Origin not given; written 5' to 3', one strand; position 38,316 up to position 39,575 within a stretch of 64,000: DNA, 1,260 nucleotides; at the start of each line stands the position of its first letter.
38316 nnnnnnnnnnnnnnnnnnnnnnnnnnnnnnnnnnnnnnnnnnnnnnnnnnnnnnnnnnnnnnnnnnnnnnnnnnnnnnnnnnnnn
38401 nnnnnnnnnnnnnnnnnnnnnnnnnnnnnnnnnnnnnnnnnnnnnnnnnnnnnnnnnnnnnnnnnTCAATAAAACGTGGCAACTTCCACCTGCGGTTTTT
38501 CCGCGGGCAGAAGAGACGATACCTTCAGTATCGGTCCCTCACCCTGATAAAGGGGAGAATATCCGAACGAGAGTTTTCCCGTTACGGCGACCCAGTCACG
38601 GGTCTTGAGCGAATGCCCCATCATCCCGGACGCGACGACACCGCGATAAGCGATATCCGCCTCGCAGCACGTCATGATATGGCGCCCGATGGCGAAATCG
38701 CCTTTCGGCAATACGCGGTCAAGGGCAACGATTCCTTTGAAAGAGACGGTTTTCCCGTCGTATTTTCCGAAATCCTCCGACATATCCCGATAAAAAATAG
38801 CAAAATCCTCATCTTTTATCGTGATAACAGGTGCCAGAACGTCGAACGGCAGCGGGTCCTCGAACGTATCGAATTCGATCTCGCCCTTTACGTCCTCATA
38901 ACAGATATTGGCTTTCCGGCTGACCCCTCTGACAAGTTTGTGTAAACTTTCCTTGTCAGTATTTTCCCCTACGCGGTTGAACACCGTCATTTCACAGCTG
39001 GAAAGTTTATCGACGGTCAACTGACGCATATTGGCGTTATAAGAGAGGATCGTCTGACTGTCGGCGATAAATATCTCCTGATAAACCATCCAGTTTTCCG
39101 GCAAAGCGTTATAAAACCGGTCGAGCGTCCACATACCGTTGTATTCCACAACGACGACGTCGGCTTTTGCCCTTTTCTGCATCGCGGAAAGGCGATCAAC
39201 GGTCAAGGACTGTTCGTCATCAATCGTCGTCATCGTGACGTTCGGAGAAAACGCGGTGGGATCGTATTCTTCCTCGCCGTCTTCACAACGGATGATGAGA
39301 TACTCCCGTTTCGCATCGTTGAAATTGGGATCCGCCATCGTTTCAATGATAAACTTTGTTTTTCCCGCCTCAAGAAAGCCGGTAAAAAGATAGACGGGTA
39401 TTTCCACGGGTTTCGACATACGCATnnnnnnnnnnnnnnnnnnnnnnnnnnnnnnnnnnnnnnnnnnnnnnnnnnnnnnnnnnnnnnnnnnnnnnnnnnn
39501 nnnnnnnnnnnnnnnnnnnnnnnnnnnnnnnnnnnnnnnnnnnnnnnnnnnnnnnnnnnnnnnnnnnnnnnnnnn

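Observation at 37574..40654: Three-gene operon: His-rich CobW GTPase, degenerate CobW fused to a CCxxD domain, and an AraC regulator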

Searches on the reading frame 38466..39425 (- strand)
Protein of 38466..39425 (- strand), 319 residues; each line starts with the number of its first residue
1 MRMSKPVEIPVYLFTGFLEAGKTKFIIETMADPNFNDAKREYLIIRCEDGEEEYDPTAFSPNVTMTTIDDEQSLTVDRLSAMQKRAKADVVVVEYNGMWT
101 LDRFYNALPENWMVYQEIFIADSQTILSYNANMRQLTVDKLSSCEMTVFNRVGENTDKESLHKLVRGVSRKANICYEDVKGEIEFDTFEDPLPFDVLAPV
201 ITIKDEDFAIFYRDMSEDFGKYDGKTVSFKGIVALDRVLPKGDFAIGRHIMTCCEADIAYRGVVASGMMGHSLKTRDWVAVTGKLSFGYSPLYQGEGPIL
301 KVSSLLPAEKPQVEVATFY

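Call 5: search_protein_families(library=pfam, proteins=[window:38466-39425:-], max_evalue=0.1)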
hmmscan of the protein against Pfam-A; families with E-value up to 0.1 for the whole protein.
window:38466-39425:- (319 aa): 3 families
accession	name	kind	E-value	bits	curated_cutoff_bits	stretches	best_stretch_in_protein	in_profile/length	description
PF21537.2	DUF1980_C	-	6.9e-20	71.6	25.9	1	200-312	23-135/141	DUF1980 C-terminal domain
PF02492.25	cobW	-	8.1e-06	26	20.7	1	10-171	1-175/180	CobW/HypB/UreG, nucleotide-binding domain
PF20601.3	DUF6797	-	0.057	14.7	24.9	0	103-134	61-92/96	Domain of unknown function (DUF6797)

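Call 6: search_protein_families(library=ncbifam, proteins=[window:38466-39425:-], max_evalue=0.1)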
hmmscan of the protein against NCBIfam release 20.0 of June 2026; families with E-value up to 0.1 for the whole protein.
window:38466-39425:- (319 aa): 1 family
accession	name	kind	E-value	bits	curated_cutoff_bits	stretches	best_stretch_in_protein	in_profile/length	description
TIGR03943.1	TIGR03943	equivalog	3e-21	75.8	88.8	1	189-312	106-218/221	TIGR03943 family putative permease subunit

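Call 7: find_homologous_proteins(query=window:38466-39425:-)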
Query window:38466-39425:- (319 aa): 8000 proteins with E <= 0.001 among 8000 candidates; the best 120 are listed.
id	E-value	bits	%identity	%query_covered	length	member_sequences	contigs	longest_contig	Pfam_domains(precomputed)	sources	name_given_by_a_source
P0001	3.6e-193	659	90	99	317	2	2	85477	PF21537.3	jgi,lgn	-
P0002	1.3e-161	555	79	98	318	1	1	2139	PF21537.3,PF02492.26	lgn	-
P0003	1.6e-156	538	75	99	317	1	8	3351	PF21537.3,PF02492.26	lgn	-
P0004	3.2e-156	537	77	98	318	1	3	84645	PF21537.3,PF02492.26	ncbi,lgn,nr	ncbi:MAG: GTPase [Clostridia bacterium]|nr:GTPase [Clostridia bacterium]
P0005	4.6e-156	537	75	98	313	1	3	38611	PF21537.3,PF02492.26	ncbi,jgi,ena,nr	ncbi:MAG: TIGR03943 family protein [Ruminococcaceae bacterium]|nr:TIGR03943 family protein [Oscillos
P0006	6.0e-156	536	75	99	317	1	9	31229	PF21537.3,PF02492.26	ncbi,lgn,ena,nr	ncbi:MAG: GTPase [Clostridia bacterium]|nr:GTPase [Clostridia bacterium]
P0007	2.3e-155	535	75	98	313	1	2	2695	PF21537.3,PF02492.26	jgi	-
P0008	7.2e-155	533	76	97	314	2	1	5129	PF21537.3,PF02492.26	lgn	-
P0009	7.9e-155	533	74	98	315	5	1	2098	PF21537.3,PF02492.26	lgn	-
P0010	9.8e-155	532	76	97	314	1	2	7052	PF21537.3,PF02492.26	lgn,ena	-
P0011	5.2e-154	530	75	97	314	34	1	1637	PF21537.3,PF02492.26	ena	-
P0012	9.3e-154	529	74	98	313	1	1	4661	PF21537.3,PF02492.26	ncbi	-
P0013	1.2e-153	529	73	98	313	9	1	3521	PF21537.3,PF02492.26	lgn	-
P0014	1.4e-153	529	74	98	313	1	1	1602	PF21537.3,PF02492.26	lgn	-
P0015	1.4e-153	529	73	98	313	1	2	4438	PF21537.3,PF02492.26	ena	-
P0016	2.1e-153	528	75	98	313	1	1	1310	PF21537.3,PF02492.26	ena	-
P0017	3.6e-153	527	74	98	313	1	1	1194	PF21537.3,PF02492.26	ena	-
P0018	3.8e-153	527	74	98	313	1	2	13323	PF21537.3,PF02492.26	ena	-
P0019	4.0e-153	527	73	98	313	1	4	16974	PF21537.3,PF02492.26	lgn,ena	-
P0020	4.2e-153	527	74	98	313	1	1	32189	PF21537.3,PF02492.26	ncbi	-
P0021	4.3e-153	527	74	98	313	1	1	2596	PF21537.3,PF02492.26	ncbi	-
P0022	4.3e-153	527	75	98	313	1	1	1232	PF21537.3,PF02492.26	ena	-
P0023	4.4e-153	527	73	98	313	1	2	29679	PF21537.3,PF02492.26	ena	-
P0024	4.5e-153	527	74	98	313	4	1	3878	PF21537.3,PF02492.26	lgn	-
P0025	5.1e-153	527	73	98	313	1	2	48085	PF21537.3,PF02492.26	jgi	-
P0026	6.7e-153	526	74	98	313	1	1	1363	PF21537.3,PF02492.26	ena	-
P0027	7.0e-153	526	74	98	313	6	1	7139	PF21537.3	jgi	jgi:hypothetical protein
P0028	1.1e-152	526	73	98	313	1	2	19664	PF21537.3,PF02492.26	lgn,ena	-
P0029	1.2e-152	526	75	98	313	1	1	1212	PF21537.3,PF02492.26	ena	-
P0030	1.3e-152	525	73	98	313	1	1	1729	PF21537.3,PF02492.26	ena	-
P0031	1.6e-152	525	74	98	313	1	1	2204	PF21537.3,PF02492.26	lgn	-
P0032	1.7e-152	525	74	98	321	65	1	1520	PF21537.3,PF02492.26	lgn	-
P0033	1.8e-152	525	74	98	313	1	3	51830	PF21537.3,PF02492.26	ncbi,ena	-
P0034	2.0e-152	525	75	98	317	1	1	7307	PF21537.3,PF02492.26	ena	-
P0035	2.1e-152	525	74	98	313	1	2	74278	PF21537.3,PF02492.26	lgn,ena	-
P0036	2.2e-152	525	74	98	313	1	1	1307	PF21537.3,PF02492.26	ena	-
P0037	2.9e-152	524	74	98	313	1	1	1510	PF21537.3,PF02492.26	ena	-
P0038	2.9e-152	524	74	98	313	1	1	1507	PF21537.3,PF02492.26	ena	-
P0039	3.2e-152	524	73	98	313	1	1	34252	PF21537.3,PF02492.26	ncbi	-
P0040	3.7e-152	524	74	98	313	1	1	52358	PF21537.3,PF02492.26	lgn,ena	-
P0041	3.8e-152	524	74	98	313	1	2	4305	PF21537.3,PF02492.26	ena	-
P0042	4.0e-152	524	74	98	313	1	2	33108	PF21537.3,PF02492.26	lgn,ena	-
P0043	4.3e-152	524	74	98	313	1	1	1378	PF21537.3,PF02492.26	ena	-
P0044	4.4e-152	524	75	98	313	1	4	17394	PF21537.3,PF02492.26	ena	-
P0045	4.6e-152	524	74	98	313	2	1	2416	PF21537.3,PF02492.26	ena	-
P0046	4.7e-152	524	74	98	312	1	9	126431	PF21537.3,PF02492.26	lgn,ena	-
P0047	5.5e-152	523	74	98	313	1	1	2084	PF21537.3,PF02492.26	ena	-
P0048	6.0e-152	523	75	98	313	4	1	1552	PF21537.3,PF02492.26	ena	-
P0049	6.2e-152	523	74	98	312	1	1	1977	PF21537.3,PF02492.26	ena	-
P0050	6.3e-152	523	74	98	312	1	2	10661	PF21537.3,PF02492.26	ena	-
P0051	7.2e-152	523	73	98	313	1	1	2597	PF21537.3,PF02492.26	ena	-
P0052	7.7e-152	523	74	98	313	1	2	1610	PF21537.3,PF02492.26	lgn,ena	-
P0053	8.0e-152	523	74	98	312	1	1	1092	PF21537.3,PF02492.26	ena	-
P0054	8.4e-152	523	73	98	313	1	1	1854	PF21537.3,PF02492.26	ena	-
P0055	8.6e-152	523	74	98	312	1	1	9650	PF21537.3,PF02492.26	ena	-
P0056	1.0e-151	522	74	98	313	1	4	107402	PF21537.3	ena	-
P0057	1.2e-151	522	74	98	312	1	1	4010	PF21537.3,PF02492.26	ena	-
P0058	1.4e-151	522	73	98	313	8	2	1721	PF21537.3,PF02492.26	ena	-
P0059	1.4e-151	522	74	98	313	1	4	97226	PF21537.3,PF02492.26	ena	-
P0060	1.6e-151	522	74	98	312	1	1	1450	PF21537.3,PF02492.26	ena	-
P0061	1.6e-151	522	75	98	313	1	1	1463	PF21537.3,PF02492.26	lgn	-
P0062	1.7e-151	522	74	98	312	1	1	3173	PF21537.3,PF02492.26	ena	-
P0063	1.8e-151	522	75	98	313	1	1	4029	PF21537.3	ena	-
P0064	2.0e-151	522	73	98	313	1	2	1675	PF21537.3,PF02492.26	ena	-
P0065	2.0e-151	522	74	98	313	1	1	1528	PF21537.3,PF02492.26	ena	-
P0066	2.3e-151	521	73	98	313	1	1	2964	PF21537.3,PF02492.26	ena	-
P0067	2.6e-151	521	74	98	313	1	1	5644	PF21537.3,PF02492.26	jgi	jgi:hypothetical protein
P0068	2.8e-151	521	74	98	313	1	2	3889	PF21537.3,PF02492.26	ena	-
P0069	3.1e-151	521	73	98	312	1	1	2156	PF21537.3,PF02492.26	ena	-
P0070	3.2e-151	521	74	98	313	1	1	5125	PF21537.3,PF02492.26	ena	-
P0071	3.4e-151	521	73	98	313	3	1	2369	PF21537.3,PF02492.26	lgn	-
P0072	3.8e-151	521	73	98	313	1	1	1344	PF21537.3,PF02492.26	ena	-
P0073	4.6e-151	520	73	98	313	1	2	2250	PF21537.3,PF02492.26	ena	-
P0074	4.7e-151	520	73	98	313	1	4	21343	PF21537.3,PF02492.26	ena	-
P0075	4.8e-151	520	73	98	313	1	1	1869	PF21537.3,PF02492.26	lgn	-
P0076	5.3e-151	520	73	98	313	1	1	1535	PF21537.3,PF02492.26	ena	-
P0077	5.7e-151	520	73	98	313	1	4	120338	PF21537.3,PF02492.26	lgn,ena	-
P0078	7.4e-151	520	73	99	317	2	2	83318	PF21537.3,PF02492.26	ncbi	-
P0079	8.5e-151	519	73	98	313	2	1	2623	PF21537.3,PF02492.26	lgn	-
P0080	8.9e-151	519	73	98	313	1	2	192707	PF21537.3,PF02492.26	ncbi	-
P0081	9.2e-151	519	72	98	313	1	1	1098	PF21537.3,PF02492.26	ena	-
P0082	9.5e-151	519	73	98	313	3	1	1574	PF21537.3,PF02492.26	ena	-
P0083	9.5e-151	519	73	98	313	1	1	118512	PF21537.3,PF02492.26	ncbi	-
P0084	9.5e-151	519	74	98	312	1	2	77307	PF21537.3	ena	-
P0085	9.9e-151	519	72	98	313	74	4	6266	PF21537.3,PF02492.26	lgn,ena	-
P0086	9.9e-151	519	73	98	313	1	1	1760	PF21537.3,PF02492.26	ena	-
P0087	1.1e-150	519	73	98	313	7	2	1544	PF21537.3,PF02492.26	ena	-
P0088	1.1e-150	519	74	98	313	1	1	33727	PF21537.3,PF02492.26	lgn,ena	-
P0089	1.2e-150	519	73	98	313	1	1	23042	PF21537.3,PF02492.26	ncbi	-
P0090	1.2e-150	519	74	98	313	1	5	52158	PF21537.3,PF02492.26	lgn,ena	-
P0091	1.3e-150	519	73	98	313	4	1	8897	PF21537.3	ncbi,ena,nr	ncbi:MAG: GTPase [Clostridia bacterium]|nr:GTPase [Clostridia bacterium]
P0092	1.3e-150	519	74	98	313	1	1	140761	PF21537.3,PF02492.26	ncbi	-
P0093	1.4e-150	519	74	98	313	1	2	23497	PF21537.3,PF02492.26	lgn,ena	-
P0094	1.6e-150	519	73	98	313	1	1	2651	PF21537.3,PF02492.26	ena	-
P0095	1.6e-150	519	73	98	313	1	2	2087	PF21537.3,PF02492.26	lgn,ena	-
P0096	1.7e-150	518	73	98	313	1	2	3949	PF21537.3,PF02492.26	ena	-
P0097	1.8e-150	518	72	99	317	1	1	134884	PF21537.3,PF02492.26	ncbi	-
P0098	1.8e-150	518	73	98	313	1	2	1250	PF21537.3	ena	-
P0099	2.1e-150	518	74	98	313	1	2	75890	PF21537.3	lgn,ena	-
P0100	2.2e-150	518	74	98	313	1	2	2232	PF21537.3,PF02492.26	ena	-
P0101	2.5e-150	518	73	98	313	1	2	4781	PF21537.3,PF02492.26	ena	-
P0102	3.1e-150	518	73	98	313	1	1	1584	PF21537.3,PF02492.26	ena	-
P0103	3.2e-150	518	73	98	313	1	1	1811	PF21537.3,PF02492.26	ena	-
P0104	3.4e-150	517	73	98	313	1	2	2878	PF21537.3,PF02492.26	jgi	-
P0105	3.8e-150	517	73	98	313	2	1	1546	PF21537.3,PF02492.26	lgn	-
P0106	4.0e-150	517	73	98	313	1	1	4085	PF21537.3,PF02492.26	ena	-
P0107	4.2e-150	517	74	98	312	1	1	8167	PF21537.3,PF02492.26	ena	-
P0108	4.5e-150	517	73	98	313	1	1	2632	PF21537.3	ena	-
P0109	4.6e-150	517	73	98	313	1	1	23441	PF21537.3,PF02492.26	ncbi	-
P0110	4.7e-150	517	73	98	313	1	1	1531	PF21537.3,PF02492.26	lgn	-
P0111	4.9e-150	517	73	98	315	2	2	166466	PF21537.3,PF02492.26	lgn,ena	-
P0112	4.9e-150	517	74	98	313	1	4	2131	PF21537.3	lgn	-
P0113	5.1e-150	517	73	98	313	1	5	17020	PF21537.3,PF02492.26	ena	-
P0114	5.2e-150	517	74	99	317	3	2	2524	PF21537.3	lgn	-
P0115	6.5e-150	517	73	98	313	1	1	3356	PF21537.3,PF02492.26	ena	-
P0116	6.8e-150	517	73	98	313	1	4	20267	PF21537.3,PF02492.26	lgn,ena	-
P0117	6.9e-150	516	72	98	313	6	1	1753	PF21537.3,PF02492.26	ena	-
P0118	7.1e-150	516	73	98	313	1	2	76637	PF21537.3,PF02492.26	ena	-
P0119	8.3e-150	516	72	98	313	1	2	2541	PF21537.3,PF02492.26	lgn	-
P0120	8.8e-150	516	72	98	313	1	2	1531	PF21537.3,PF02492.26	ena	-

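Call 8: search_solved_structures(query=window:38466-39425:-, max_evalue=1, show_alignments=2)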
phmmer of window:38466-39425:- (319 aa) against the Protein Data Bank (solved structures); distinct sequences matched with E-value up to 1: 2.
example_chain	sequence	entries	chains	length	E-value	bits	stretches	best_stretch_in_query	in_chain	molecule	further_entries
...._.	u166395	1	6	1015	0.76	12.1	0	100-144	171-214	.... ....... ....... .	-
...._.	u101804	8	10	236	0.91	11.8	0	195-246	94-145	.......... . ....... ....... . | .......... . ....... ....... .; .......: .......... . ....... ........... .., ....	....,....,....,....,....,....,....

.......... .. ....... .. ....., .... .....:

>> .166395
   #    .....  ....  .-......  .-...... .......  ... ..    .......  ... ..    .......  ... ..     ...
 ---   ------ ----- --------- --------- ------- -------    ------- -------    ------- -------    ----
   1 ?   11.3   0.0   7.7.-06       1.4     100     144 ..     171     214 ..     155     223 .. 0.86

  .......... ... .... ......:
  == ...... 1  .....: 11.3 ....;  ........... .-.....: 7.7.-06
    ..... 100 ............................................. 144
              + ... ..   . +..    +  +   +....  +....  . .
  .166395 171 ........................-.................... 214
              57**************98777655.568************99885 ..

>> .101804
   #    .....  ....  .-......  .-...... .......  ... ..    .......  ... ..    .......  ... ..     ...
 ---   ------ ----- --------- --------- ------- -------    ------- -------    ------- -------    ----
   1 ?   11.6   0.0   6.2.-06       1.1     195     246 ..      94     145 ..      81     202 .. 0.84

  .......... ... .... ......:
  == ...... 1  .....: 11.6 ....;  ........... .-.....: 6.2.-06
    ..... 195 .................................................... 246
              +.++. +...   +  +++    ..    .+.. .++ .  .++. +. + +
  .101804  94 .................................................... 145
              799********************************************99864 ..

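Call 12: find_related_loci(query=window:38466-39425:-, collection=genome_contigs, flank=6000)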
Query window:38466-39425:- (319 aa) in genome_contigs; peptide patterns used: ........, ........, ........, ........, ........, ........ (x = any residue, [..] = any of these).
593 stretches matched a pattern; 573 encode a relative of the query (tblastn E <= 1e-3); the best 80 are kept; 80 distinct loci.
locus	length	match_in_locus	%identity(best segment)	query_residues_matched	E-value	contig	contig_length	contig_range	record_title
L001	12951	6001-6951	75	3-319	2e-163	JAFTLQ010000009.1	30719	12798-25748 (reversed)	MAG: Clostridia bacterium isolate RGIG3931 Roe_deer_Cecum-3__c769, whole genome shotgun sequence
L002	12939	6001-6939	75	7-319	2e-162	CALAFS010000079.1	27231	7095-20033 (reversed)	MAG TPA_asm: uncultured Clostridia bacterium isolate SRR1747055_bin.21_CONCOCT_v1.1_MAG genome assembly, contig: ERZ8082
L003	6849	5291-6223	76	9-319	2e-161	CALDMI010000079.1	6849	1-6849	MAG TPA_asm: uncultured Clostridia bacterium isolate SRR1747063_bin.10_CONCOCT_v1.1_MAG genome assembly, contig: ERZ8082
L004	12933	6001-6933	75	9-319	1e-160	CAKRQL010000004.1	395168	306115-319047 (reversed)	MAG: uncultured Eubacteriales bacterium isolate REFINED_METABAT215_TOP10_CONTIGS_1500_ASSEMBLY_K127_MEGAHIT__Hadza_MoBio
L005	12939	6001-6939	74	7-319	3e-160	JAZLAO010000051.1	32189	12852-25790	MAG: Eubacteriales bacterium isolate T1900045075_TC20190069.MAGScoT_cleanbin_000015 SGB_4632_k141_347329, whole genome s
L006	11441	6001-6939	74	7-319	5e-160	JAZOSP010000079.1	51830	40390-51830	MAG: Eubacteriales bacterium isolate T1900045543_YK20190237.MAGScoT_cleanbin_000019 SGB_7833_k141_4169247, whole genome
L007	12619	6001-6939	75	7-319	6e-160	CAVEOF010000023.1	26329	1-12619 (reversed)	Coriobacteriaceae bacterium isolate H07675-L1_cleanbin_000006 genome assembly, contig: Spades_H07675-L1_contig_1468, who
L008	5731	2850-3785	77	8-319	2e-160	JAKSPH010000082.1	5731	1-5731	MAG: Clostridia bacterium isolate Horse_feces198 MAG198_82, whole genome shotgun sequence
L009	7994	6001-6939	73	7-319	3e-157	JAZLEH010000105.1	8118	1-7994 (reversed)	MAG: Eubacteriales bacterium isolate T1900045021_TC20190014.MAGScoT_cleanbin_000058 SGB_4406_k141_2199989, whole genome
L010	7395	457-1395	73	7-319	4e-157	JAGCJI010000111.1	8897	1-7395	MAG: Clostridia bacterium isolate RGIG9844 Yak_Rectum-1__c805257, whole genome shotgun sequence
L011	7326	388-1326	73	7-319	4e-157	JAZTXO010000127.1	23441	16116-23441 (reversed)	MAG: Eubacteriales bacterium isolate T1900045329_YK20190018.MAGScoT_cleanbin_000029 SGB_6500_k141_766451, whole genome s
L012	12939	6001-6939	73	7-319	5e-157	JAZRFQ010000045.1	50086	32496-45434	MAG: Eubacteriales bacterium isolate T1900045494_YK20190188.MAGScoT_cleanbin_000049 SGB_7413_k141_1921204, whole genome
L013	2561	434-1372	72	7-319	2e-166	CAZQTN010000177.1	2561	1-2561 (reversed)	MAG TPA_asm: uncultured Ruminococcus sp. isolate SRP315200_co1_628 genome assembly, contig: NODE_108877_length_2561_cov_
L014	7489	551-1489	73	7-319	2e-156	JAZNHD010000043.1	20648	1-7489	MAG: Eubacteriales bacterium isolate T1900044696_TS20190162.MAGScoT_cleanbin_000041 SGB_1779_k141_1038926, whole genome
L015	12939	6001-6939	73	7-319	5e-156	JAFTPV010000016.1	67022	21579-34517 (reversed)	MAG: Clostridia bacterium isolate RGIG4040 Roe_deer_Cecum-5__c4872, whole genome shotgun sequence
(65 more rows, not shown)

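Call 20: search_protein_representatives(protein=window:38466-39425:-)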
Query: 319 residues. Proteins with E-value up to 0.001 (for the whole library): 2244; up to 1e-10: 977; up to 1e-30: 258. The best 150 are listed.
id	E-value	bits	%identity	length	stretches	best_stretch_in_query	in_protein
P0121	4.0e-110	384.2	53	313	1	8-318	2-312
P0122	5.0e-103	360.9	52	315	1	8-319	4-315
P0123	1.2e-90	320.2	50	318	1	8-319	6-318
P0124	4.1e-85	302.1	48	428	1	8-316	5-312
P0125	1.8e-84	300.0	47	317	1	7-319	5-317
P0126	4.6e-84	298.6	45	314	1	8-319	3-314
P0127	5.9e-80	285.1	45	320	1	4-319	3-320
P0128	7.1e-79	281.6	51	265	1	9-264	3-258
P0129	6.1e-77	275.2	43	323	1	8-319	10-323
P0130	7.1e-75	268.4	45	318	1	8-318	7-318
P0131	8.0e-75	268.3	44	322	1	8-318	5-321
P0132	1.2e-74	267.7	53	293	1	4-239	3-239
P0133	1.7e-74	267.2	52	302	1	8-243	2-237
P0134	6.5e-74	265.3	41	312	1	8-318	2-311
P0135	1.4e-73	264.2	41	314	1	8-319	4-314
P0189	3.1e-56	207.2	34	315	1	8-317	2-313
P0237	8.2e-47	176.3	32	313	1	8-317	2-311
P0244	1.0e-45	172.7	32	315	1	7-318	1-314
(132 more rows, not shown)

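Call 22: find_encoding_contigs(protein=P0237, flank=8000, max_places=3)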
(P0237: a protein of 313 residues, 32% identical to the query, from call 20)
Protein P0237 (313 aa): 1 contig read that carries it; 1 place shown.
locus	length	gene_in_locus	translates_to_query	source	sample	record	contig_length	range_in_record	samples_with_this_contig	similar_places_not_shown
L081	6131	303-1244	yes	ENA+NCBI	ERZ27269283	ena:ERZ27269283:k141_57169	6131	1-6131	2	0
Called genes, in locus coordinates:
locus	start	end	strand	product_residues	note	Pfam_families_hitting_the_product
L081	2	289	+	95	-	?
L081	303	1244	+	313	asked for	PF21537:DUF1980_C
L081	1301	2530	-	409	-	PF01546:Peptidase_M20, PF07687:M20_dimer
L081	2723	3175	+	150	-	-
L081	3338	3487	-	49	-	-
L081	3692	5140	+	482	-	PF08323:Glyco_transf_5, PF13439:Glyco_transf_4 (faint), PF00534:Glycos_transf_1, PF13692:Glyco_trans_1_4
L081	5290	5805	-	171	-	PF00383:dCMP_cyt_deam_1, PF14437:MafB19-deam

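Call 32: find_encoding_contigs(protein=P0134, flank=8000, max_places=3)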
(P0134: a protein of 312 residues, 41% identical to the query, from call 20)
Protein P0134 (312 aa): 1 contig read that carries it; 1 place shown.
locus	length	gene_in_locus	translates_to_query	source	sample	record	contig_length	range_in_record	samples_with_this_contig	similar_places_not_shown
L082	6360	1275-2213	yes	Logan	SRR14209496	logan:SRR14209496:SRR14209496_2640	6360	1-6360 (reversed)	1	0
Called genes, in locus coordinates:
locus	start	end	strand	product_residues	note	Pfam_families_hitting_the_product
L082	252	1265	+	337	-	PF02492:cobW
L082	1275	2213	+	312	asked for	PF21537:DUF1980_C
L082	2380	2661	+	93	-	PF01250:Ribosomal_S6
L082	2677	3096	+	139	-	PF00436:SSB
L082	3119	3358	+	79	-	PF01084:Ribosomal_S18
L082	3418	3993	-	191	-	PF00156:Pribosyltran (weak)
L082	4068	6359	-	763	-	?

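Call 33: find_encoding_contigs(protein=P0189, flank=8000, max_places=3)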
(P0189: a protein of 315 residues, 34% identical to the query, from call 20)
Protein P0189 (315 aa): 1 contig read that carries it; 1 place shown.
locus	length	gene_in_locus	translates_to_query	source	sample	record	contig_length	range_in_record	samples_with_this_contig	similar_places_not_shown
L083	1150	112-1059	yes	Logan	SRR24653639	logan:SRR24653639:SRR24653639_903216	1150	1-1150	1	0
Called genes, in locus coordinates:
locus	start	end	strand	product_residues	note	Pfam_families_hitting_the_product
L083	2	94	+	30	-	?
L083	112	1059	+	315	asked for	PF02492:cobW, PF21537:DUF1980_C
